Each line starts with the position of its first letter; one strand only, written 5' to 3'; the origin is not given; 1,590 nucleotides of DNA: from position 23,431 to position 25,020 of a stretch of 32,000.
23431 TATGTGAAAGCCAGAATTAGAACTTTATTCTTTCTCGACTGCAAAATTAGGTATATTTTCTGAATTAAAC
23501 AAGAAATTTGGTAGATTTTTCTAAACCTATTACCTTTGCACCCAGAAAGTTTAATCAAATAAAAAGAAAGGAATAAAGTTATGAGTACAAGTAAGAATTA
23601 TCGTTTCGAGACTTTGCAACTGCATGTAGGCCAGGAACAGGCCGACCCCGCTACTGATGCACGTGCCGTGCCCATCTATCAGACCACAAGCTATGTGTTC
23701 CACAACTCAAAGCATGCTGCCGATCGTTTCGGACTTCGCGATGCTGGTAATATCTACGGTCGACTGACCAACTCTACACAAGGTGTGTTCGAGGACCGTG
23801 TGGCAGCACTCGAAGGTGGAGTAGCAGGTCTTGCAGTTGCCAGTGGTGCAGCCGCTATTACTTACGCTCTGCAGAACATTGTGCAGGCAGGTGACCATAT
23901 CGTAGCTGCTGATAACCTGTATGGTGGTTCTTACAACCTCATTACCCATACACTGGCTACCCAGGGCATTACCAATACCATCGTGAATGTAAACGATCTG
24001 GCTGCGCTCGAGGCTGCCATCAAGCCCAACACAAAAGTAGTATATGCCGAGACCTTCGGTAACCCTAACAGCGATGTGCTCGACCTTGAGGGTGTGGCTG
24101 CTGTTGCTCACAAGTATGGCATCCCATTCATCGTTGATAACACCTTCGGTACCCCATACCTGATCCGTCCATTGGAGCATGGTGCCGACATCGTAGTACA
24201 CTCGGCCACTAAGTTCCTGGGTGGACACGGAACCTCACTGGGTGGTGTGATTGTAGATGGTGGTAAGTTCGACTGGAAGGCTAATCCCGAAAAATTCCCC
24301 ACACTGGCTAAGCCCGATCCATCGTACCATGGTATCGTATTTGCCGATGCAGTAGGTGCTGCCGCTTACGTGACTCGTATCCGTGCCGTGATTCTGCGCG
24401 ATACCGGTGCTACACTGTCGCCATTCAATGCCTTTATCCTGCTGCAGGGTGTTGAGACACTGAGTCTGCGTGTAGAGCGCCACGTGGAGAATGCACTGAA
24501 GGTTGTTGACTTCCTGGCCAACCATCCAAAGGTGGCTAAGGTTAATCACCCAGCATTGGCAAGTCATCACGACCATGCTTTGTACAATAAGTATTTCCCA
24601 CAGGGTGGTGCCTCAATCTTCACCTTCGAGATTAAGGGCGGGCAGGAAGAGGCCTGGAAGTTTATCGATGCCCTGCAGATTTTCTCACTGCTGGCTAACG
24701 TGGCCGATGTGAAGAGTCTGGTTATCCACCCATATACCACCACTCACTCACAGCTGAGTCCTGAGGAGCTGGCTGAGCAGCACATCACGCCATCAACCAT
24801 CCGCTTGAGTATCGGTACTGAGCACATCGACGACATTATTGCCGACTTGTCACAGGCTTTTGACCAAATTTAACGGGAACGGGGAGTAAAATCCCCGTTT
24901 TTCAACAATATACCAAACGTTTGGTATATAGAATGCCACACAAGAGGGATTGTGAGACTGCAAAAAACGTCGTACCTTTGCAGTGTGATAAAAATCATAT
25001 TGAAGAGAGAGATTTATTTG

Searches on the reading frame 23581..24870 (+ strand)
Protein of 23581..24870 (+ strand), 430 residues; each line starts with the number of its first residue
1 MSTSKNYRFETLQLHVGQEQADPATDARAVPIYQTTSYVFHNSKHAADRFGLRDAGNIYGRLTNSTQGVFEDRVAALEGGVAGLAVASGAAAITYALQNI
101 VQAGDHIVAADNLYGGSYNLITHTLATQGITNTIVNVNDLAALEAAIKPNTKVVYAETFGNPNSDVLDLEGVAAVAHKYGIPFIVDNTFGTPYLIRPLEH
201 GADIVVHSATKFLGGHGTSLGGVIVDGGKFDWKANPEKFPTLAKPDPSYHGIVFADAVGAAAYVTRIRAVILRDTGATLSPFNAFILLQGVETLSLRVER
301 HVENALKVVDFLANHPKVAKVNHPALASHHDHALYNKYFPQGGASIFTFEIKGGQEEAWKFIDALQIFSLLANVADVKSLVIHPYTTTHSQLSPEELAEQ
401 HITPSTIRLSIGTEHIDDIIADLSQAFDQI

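Call 60: search_protein_families(library=ncbifam, proteins=[window:23581-24870:+], max_evalue=0.00001)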
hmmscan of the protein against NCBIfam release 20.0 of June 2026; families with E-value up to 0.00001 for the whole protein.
window:23581-24870:+ (430 aa): 44 families (the best 25 are shown)
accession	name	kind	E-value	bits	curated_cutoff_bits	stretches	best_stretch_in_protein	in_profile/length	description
TIGR01326.1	OAH_OAS_sulfhy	subfamily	8.5e-190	630.9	495.1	1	8-427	1-417/418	O-acetylhomoserine aminocarboxypropyltransferase/cysteine synthase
NF006096.0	PRK08248.1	equivalog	1.2e-184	613.9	726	1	1-429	1-427/431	homocysteine synthase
NF005872.0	PRK07812.1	equivalog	7.2e-181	601.4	703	1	3-427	11-432/439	bifunctional o-acetylhomoserine/o-acetylserine sulfhydrylase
NF006004.0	PRK08134.1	equivalog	3.8e-169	562.9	636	1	1-427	1-425/433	O-acetylhomoserine aminocarboxypropyltransferase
NF004757.0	PRK06084.1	equivalog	2.5e-167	557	790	1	8-428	2-421/425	bifunctional O-acetylhomoserine aminocarboxypropyltransferase/cysteine synthase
NF004650.0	PRK05994.1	equivalog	1.2e-162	541.7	667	1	4-429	3-426/427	O-acetylhomoserine aminocarboxypropyltransferase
NF004125.0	PRK05613.1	equivalog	6.6e-155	515.9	765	1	3-430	8-437/437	O-acetylhomoserine/O-acetylserine sulfhydrylase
NF005215.0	PRK06702.1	equivalog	3e-121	405.4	709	1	25-426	21-421/432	bifunctional O-acetylhomoserine aminocarboxypropyltransferase/cysteine synthase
NF006003.0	PRK08133.1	equivalog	1.1e-117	393.1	522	2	3-226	6-227/396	O-succinylhomoserine sulfhydrylase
TIGR01325.1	O_suc_HS_sulf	equivalog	1.1e-110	369.8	510.05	2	11-226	2-215/380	O-succinylhomoserine sulfhydrylase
NF004876.0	PRK06234.1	subfamily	2.2e-109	366.2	666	2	5-227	5-228/400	methionine gamma-lyase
NF005695.0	PRK07503.1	equivalog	8.9e-107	357.2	666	2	4-226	5-226/403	methionine gamma-lyase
TIGR01328.1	met_gam_lyase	equivalog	1.1e-106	357.1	549.7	2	8-226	3-220/391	methionine gamma-lyase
NF005696.0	PRK07504.1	equivalog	2.5e-103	346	675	2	3-226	5-226/397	O-succinylhomoserine sulfhydrylase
NF005263.0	PRK06767.1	equivalog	4.7e-98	328.8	617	2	5-225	2-221/392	methionine gamma-lyase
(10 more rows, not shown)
